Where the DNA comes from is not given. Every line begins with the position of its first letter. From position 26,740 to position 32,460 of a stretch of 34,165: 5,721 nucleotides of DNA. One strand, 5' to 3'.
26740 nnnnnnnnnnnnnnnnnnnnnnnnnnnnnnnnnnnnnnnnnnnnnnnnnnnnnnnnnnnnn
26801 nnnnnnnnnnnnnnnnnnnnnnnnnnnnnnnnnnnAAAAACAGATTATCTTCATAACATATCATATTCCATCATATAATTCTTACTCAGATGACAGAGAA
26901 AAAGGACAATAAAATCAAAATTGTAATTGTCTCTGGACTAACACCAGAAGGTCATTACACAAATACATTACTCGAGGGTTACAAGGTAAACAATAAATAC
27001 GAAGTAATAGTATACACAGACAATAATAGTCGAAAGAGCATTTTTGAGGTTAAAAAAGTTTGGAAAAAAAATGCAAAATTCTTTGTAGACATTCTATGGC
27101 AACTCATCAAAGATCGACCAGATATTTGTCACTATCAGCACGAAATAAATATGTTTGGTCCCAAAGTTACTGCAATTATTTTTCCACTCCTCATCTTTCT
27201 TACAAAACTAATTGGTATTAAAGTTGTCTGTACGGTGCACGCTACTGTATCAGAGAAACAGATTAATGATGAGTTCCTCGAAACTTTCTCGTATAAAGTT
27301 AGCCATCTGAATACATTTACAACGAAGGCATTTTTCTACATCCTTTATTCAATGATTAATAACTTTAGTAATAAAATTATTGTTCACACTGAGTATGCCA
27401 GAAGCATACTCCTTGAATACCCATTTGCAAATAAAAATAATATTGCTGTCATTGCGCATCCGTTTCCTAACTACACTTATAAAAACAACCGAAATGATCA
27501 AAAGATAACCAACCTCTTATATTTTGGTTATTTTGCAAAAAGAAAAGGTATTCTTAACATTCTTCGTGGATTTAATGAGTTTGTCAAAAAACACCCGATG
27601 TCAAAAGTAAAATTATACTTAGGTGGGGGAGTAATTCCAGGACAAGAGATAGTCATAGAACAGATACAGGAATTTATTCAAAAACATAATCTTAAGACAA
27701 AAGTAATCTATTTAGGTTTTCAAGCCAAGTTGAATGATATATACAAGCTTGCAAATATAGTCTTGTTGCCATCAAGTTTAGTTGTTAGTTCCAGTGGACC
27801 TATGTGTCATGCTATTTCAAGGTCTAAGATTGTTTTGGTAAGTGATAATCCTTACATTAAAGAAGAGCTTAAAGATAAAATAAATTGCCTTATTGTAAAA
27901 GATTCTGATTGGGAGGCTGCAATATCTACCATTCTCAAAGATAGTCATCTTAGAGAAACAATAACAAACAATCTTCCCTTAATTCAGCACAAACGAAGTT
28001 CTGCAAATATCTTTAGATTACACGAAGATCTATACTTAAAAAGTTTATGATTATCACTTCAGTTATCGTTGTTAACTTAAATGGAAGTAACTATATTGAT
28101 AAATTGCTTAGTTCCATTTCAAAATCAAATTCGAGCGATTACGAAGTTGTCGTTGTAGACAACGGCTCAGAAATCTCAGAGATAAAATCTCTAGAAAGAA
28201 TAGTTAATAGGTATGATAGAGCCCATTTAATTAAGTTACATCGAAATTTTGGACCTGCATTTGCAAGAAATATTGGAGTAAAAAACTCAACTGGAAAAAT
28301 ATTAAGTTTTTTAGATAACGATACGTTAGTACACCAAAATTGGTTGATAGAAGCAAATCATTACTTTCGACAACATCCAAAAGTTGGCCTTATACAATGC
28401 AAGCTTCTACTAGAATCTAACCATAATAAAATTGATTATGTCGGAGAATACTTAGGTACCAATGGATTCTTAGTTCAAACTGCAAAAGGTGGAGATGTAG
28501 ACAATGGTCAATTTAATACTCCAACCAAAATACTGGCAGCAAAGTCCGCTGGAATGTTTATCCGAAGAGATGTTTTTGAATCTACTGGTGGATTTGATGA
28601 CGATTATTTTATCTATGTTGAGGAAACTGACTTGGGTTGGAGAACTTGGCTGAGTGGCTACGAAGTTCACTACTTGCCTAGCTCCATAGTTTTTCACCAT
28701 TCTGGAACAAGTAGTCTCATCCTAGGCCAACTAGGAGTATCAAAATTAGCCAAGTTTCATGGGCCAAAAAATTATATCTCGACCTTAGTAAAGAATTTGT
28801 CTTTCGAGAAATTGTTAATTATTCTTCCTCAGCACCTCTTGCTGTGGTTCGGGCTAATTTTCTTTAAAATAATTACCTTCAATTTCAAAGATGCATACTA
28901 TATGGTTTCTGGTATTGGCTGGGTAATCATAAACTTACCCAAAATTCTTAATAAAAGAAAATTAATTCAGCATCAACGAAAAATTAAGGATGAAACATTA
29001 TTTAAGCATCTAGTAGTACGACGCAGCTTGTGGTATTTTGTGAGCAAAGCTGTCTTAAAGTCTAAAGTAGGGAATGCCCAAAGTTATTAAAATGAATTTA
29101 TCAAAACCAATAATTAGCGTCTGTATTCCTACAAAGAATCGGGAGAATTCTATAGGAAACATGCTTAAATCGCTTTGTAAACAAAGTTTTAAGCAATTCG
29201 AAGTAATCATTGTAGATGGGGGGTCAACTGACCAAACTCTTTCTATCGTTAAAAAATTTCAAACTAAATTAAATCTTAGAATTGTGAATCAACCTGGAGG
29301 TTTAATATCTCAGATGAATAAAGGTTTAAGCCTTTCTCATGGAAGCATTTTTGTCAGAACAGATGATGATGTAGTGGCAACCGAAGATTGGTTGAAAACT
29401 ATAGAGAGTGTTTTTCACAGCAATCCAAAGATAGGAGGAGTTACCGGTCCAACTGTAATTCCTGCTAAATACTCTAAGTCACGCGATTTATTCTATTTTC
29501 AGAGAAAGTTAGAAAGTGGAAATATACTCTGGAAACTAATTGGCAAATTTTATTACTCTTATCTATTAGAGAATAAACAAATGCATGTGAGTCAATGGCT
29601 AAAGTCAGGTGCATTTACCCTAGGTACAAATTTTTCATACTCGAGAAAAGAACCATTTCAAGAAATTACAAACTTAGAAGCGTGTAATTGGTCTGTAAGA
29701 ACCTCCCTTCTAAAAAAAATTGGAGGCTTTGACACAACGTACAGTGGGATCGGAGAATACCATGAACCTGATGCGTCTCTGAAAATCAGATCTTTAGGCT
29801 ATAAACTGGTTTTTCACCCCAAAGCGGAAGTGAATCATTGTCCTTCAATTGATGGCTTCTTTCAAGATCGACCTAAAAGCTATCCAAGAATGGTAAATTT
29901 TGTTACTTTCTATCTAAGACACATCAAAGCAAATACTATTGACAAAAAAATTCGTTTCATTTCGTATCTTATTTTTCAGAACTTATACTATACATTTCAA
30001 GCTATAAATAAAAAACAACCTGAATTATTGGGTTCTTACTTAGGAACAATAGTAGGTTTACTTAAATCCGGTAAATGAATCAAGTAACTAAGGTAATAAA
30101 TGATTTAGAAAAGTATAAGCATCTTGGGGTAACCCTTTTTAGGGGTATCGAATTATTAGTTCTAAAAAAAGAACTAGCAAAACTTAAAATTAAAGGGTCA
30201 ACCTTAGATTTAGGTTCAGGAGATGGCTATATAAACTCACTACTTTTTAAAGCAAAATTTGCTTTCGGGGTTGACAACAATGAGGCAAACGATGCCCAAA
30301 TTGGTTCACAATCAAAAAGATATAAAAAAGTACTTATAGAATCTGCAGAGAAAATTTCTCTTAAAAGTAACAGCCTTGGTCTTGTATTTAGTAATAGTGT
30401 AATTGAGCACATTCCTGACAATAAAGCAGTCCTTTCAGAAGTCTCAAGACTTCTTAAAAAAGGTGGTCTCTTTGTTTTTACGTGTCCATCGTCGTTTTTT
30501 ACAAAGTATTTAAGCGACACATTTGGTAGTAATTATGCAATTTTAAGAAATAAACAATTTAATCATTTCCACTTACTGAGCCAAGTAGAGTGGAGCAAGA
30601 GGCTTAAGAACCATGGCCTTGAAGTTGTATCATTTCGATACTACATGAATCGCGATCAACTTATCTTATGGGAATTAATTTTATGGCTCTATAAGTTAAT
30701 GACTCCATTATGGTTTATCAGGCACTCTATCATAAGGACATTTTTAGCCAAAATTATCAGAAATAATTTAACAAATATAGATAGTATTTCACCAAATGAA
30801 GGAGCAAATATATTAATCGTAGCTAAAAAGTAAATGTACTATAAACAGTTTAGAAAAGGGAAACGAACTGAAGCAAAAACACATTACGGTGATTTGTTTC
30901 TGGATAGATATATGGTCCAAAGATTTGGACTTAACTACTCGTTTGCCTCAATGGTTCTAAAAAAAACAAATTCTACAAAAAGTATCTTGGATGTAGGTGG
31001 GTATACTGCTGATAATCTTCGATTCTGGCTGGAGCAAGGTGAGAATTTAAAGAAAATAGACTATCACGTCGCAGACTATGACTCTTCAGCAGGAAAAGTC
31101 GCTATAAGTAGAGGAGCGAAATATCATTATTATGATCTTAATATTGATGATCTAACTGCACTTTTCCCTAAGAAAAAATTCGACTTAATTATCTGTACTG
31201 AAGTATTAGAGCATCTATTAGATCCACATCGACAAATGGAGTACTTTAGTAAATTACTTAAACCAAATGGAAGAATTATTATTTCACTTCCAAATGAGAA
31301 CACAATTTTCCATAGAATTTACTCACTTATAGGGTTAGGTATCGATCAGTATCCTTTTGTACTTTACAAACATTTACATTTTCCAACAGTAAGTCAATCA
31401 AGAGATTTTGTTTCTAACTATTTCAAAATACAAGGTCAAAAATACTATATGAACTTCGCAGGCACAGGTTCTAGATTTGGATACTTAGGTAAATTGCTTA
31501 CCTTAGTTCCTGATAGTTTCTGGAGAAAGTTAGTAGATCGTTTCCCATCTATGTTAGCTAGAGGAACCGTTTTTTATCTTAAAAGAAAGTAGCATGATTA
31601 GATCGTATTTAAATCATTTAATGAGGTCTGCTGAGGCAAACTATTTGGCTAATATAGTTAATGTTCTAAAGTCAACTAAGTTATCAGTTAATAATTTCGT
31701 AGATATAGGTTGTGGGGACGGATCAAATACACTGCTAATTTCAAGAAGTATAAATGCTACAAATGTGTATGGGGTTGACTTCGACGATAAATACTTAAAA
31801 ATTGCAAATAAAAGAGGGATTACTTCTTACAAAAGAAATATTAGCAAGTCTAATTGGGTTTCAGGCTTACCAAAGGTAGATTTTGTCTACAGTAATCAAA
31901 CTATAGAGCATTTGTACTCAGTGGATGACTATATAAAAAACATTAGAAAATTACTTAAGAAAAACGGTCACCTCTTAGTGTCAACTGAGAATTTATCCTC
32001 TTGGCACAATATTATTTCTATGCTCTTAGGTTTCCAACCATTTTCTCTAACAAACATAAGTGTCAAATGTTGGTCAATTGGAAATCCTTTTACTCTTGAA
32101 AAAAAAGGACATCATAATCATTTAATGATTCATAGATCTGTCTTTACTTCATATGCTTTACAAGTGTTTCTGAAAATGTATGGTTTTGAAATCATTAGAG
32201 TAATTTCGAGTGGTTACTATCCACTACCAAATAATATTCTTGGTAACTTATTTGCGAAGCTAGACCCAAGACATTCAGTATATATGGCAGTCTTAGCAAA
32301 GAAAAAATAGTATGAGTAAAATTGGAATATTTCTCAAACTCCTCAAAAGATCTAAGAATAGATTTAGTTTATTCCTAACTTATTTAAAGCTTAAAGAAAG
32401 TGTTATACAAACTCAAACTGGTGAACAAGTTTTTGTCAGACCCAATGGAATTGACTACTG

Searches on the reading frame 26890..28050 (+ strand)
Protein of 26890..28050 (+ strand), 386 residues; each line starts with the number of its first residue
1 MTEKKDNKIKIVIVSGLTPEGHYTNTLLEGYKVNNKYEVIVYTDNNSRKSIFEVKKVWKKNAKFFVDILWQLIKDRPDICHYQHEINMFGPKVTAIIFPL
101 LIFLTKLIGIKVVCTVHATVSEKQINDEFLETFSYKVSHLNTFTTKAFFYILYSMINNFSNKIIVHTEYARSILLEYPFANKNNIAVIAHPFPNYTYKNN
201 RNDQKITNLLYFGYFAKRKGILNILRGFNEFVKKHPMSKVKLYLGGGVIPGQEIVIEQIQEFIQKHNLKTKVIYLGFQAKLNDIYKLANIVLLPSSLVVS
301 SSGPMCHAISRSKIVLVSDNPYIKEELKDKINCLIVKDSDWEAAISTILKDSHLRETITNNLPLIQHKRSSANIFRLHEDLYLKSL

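Call 6: search_protein_families(library=pfam, proteins=[window:26890-28050:+], max_evalue=0.001)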
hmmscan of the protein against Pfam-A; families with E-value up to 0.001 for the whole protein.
window:26890-28050:+ (386 aa): 3 families
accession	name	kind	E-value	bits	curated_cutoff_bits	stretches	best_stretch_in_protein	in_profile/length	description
PF00534.26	Glycos_transf_1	-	4.8e-12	46.2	26.4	1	204-361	13-168/172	Glycosyl transferases group 1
PF13692.12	Glyco_trans_1_4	-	3.4e-11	44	27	1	208-349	3-140/142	Glycosyl transferases group 1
PF13439.12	Glyco_transf_4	-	6.6e-07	29.9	28.5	1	36-189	19-163/170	Glycosyltransferase Family 4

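Call 23: search_protein_families(library=ncbifam, proteins=[window:26890-28050:+], max_evalue=0.00001)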
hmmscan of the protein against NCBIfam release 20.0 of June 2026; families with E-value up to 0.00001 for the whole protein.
window:26890-28050:+ (386 aa): 2 families
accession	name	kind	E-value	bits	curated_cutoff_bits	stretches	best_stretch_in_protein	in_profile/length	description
NF012028.0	PRK15484.1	subfamily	2.2e-07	30.3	618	1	161-339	141-328/380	lipopolysaccharide N-acetylglucosaminyltransferase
TIGR03999.1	thiol_BshA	equivalog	6.8e-06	25.2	273.7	1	202-383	197-371/375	N-acetyl-alpha-D-glucosaminyl L-malate synthase BshA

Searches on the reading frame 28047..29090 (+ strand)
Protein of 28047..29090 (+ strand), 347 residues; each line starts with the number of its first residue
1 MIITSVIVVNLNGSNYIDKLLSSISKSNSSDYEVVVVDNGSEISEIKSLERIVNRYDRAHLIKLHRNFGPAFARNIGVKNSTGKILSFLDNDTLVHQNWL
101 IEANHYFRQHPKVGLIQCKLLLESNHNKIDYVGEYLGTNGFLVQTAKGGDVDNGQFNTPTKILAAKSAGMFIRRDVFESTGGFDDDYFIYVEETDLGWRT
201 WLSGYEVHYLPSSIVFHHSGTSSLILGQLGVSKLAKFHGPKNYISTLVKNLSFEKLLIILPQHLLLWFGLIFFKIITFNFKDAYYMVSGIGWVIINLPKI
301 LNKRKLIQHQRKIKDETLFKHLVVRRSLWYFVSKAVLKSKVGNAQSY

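Call 6: search_protein_families(library=pfam, proteins=[window:28047-29090:+], max_evalue=0.001)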
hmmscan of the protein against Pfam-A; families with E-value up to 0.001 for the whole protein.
window:28047-29090:+ (347 aa): 4 families
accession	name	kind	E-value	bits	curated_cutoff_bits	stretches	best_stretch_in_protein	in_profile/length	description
PF00535.33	Glycos_transf_2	-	2.2e-21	77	23.3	1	5-117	1-113/168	Glycosyl transferase family 2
PF13641.12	Glyco_tranf_2_3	-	1.7e-19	71.2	27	1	5-223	4-217/230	Glycosyltransferase like family 2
PF10111.15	Glyco_tranf_2_2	-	4.1e-11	43.3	27.3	1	6-250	3-238/276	Glycosyltransferase like family 2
PF13632.12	Glyco_trans_2_3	-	1.2e-10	42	27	1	88-219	4-125/198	Glycosyl transferase family group 2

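Call 23: search_protein_families(library=ncbifam, proteins=[window:28047-29090:+], max_evalue=0.00001)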
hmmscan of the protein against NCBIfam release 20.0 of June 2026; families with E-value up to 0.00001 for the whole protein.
window:28047-29090:+ (347 aa): 13 families
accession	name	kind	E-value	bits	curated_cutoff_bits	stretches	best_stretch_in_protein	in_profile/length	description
TIGR03965.1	mycofact_glyco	equivalog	1.4e-25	90.1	280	1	5-218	77-281/467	mycofactocin biosynthesis glycosyltransferase MftF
NF041875.1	EPS_EpsD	equivalog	5.9e-19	68.6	370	1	5-223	2-212/325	exopolysaccharide biosynthesis glycosyltransferase EpsD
TIGR01556.1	rhamnosyltran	subfamily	6.4e-19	68.2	200.55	1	23-243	13-226/281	rhamnosyltransferase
NF038302.1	EPS_HpsE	equivalog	1.4e-17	63.6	300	1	5-178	4-176/307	hormogonium polysaccharide biosynthesis glycosyltransferase HpsE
NF038299.1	EPS_HpsN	equivalog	1e-15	57.5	425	1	4-218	3-221/317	hormogonium polysaccharide biosynthesis glycosyltransferase HpsN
TIGR03937.1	PgaC_IcaA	equivalog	3.3e-15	56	422.3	1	4-216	47-249/407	poly-beta-1,6-N-acetyl-D-glucosamine synthase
TIGR04283.1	glyco_like_mftF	equivalog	1.3e-14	54.4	182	1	5-213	2-181/221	TIGR04283 family arsenosugar biosynthesis glycosyltransferase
NF047683.1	TeichurnBiosyTuaG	equivalog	3.3e-13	49.9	400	1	4-101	8-105/252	teichuronic acid biosynthesis protein TuaG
NF007482.0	PRK10073.1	equivalog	1.3e-11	44.1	423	1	5-97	9-100/334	glycosyltransferase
NF041394.1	GtaseAglG_Halo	equivalog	4.4e-09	36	440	1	18-199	19-196/304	glucosyl-dolichyl phosphate glucuronosyltransferase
NF047588.1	GlcsyltransPgfSStrep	equivalog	3.3e-08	33.1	500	1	5-101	4-103/308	glycosyltransferase PgfS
NF050050.1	ProtGlycPglI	equivalog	2.2e-06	27.3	500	1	4-97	4-98/306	GalNAc(5)-diNAcBac-PP-undecaprenol beta-1,3-glucosyltransferase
NF050819.1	PolSacchBiosHfsG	equivalog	2.6e-06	26.8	500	0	19-101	27-110/302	polysaccharide biosynthesis protein HfsG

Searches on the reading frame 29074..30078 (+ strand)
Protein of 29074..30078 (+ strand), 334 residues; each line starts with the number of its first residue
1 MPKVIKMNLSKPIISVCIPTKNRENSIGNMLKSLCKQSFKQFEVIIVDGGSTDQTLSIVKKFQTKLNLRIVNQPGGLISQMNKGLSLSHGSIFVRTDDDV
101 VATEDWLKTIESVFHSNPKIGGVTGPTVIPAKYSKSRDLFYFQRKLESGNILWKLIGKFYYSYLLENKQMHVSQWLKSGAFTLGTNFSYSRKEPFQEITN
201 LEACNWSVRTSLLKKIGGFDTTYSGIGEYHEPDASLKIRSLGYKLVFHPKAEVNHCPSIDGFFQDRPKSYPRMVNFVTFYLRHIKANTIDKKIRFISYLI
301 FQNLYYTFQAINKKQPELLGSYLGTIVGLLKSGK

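Call 6: search_protein_families(library=pfam, proteins=[window:29074-30078:+], max_evalue=0.001)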
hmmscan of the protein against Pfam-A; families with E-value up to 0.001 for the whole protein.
window:29074-30078:+ (334 aa): 3 families
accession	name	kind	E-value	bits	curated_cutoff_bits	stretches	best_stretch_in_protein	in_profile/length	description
PF00535.33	Glycos_transf_2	-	6.2e-25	88.5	23.3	1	15-136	1-128/168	Glycosyl transferase family 2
PF13641.12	Glyco_tranf_2_3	-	3.9e-11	43.8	27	1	14-256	3-212/230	Glycosyltransferase like family 2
PF10111.15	Glyco_tranf_2_2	-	1.2e-07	31.9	27.3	1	15-117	1-109/276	Glycosyltransferase like family 2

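Call 23: search_protein_families(library=ncbifam, proteins=[window:29074-30078:+], max_evalue=0.00001)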
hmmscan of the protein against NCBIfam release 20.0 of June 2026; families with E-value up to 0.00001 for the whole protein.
window:29074-30078:+ (334 aa): 19 families
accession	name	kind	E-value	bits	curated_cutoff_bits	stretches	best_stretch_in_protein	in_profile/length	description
NF041875.1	EPS_EpsD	equivalog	7.5e-22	78.1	370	1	14-109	1-99/325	exopolysaccharide biosynthesis glycosyltransferase EpsD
NF038299.1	EPS_HpsN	equivalog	1.2e-20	73.8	425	1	12-295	1-262/317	hormogonium polysaccharide biosynthesis glycosyltransferase HpsN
TIGR03965.1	mycofact_glyco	equivalog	2.1e-18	66.4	280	1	11-133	73-196/467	mycofactocin biosynthesis glycosyltransferase MftF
TIGR03937.1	PgaC_IcaA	equivalog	1.2e-16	60.7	422.3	1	10-127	43-163/407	poly-beta-1,6-N-acetyl-D-glucosamine synthase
TIGR04283.1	glyco_like_mftF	equivalog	6.2e-15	55.4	182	1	14-118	1-101/221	TIGR04283 family arsenosugar biosynthesis glycosyltransferase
NF041394.1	GtaseAglG_Halo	equivalog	4.3e-14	52.5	440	1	15-120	6-113/304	glucosyl-dolichyl phosphate glucuronosyltransferase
NF007482.0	PRK10073.1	equivalog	1.1e-13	51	423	1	9-101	3-99/334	glycosyltransferase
NF038302.1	EPS_HpsE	equivalog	6.9e-13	48.2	300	1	14-125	3-122/307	hormogonium polysaccharide biosynthesis glycosyltransferase HpsE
TIGR03111.1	glyc2_xrt_Gpos1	hypoth_equivalog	5.5e-12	45.2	363.95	1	8-131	45-172/439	TIGR03111 family XrtG-associated glycosyltransferase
NF047683.1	TeichurnBiosyTuaG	equivalog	4.1e-11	43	400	1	7-105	1-102/252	teichuronic acid biosynthesis protein TuaG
NF053739.1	GlytfEpsEBac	equivalog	4.2e-09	35.8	450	1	12-107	1-100/265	glycosyltransferase EpsE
TIGR04009.1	wcaE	equivalog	1.7e-08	34.1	369.2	1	30-94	22-89/248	colanic acid biosynthesis glycosyltransferase WcaE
NF050050.1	ProtGlycPglI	equivalog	2.7e-08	33.5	500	1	11-66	1-56/306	GalNAc(5)-diNAcBac-PP-undecaprenol beta-1,3-glucosyltransferase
NF045692.1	OglycostaseCruG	equivalog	1e-07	31.3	600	1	14-65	43-94/386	2'-O-glycosyltransferase CruG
NF007453.0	PRK10018.1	equivalog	2e-06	27.7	382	1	10-114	4-107/280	colanic acid biosynthesis glycosyltransferase WcaA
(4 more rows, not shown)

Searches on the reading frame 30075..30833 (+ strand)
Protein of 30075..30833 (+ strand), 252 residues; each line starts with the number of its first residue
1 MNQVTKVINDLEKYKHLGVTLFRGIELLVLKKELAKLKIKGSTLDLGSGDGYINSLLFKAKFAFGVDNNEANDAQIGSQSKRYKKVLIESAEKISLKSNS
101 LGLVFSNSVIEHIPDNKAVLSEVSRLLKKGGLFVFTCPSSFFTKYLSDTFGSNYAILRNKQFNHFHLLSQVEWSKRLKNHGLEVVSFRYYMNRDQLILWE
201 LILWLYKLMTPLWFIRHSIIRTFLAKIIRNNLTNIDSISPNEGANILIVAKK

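Call 8: search_protein_families(library=pfam, proteins=[window:30075-30833:+], max_evalue=0.001)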
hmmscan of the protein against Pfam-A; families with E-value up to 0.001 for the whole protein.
window:30075-30833:+ (252 aa): 5 families
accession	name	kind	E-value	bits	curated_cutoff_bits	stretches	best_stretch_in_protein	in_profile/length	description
PF08241.18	Methyltransf_11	-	1.2e-14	55.2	21.2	1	44-135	1-95/95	Methyltransferase domain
PF13489.12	Methyltransf_23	-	1.3e-13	51.4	27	1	32-186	15-163/164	Methyltransferase domain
PF13847.12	Methyltransf_31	-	1.5e-12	47.8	27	1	42-139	6-113/145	Methyltransferase domain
PF13649.12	Methyltransf_25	-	3.1e-08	34.6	27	1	44-131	2-97/97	Methyltransferase domain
PF08242.18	Methyltransf_12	-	6.5e-07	30.4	30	1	44-133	1-98/98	Methyltransferase domain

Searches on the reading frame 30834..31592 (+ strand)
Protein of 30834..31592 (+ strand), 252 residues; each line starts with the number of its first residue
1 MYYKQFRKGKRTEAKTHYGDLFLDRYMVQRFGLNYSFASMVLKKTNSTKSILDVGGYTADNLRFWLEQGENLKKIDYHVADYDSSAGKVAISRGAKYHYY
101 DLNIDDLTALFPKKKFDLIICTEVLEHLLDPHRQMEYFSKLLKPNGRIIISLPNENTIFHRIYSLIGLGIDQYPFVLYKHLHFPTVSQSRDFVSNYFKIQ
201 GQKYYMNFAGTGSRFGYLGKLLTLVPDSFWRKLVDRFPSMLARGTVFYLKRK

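Call 8: search_protein_families(library=pfam, proteins=[window:30834-31592:+], max_evalue=0.001)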
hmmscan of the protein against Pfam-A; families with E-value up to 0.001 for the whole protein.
window:30834-31592:+ (252 aa): 6 families
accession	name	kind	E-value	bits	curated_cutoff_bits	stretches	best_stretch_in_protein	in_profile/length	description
PF13489.12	Methyltransf_23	-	2.5e-15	57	27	1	41-163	16-124/164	Methyltransferase domain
PF08242.18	Methyltransf_12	-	3e-12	47.6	30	1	52-148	1-98/98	Methyltransferase domain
PF08241.18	Methyltransf_11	-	1.5e-09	38.8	21.2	1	52-150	1-95/95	Methyltransferase domain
PF13847.12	Methyltransf_31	-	1.1e-08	35.3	27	1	48-157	4-117/145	Methyltransferase domain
PF13649.12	Methyltransf_25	-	1.6e-06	29.2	27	1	51-146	1-97/97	Methyltransferase domain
PF07021.18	MetW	-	0.0007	19.7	21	1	43-162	9-119/193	Methionine biosynthesis protein MetW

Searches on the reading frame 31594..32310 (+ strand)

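Call 8: search_protein_families(library=pfam, proteins=[window:31594-32310:+], max_evalue=0.001)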
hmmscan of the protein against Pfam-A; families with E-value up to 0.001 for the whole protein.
window:31594-32310:+ (238 aa): 10 families
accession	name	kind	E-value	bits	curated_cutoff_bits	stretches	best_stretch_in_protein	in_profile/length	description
PF13489.12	Methyltransf_23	-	1.5e-16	61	27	1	16-202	7-163/164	Methyltransferase domain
PF08241.18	Methyltransf_11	-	3.7e-13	50.4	21.2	1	36-129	1-95/95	Methyltransferase domain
PF08242.18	Methyltransf_12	-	1.1e-12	49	30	1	36-127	1-98/98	Methyltransferase domain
PF13847.12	Methyltransf_31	-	1.1e-11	45.1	27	1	33-134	5-114/145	Methyltransferase domain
PF13649.12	Methyltransf_25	-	6.2e-11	43.3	27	1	36-125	2-97/97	Methyltransferase domain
PF02353.26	CMAS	-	0.00015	21.6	27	1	33-131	64-166/273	Mycolic acid cyclopropane synthetase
PF01209.24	Ubie_methyltran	-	0.00022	21.1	20.1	1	28-127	44-149/233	ubiE/COQ5 methyltransferase family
PF05175.20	MTS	-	0.00033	20.8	23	1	25-143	27-152/170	Methyltransferase small domain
PF03141.22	Methyltransf_29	-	0.00042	19.5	23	1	15-134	99-222/506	Putative S-adenosyl-L-methionine-dependent methyltransferase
PF01728.25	FtsJ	-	0.00068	20.1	24.1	0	29-100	20-97/181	FtsJ-like methyltransferase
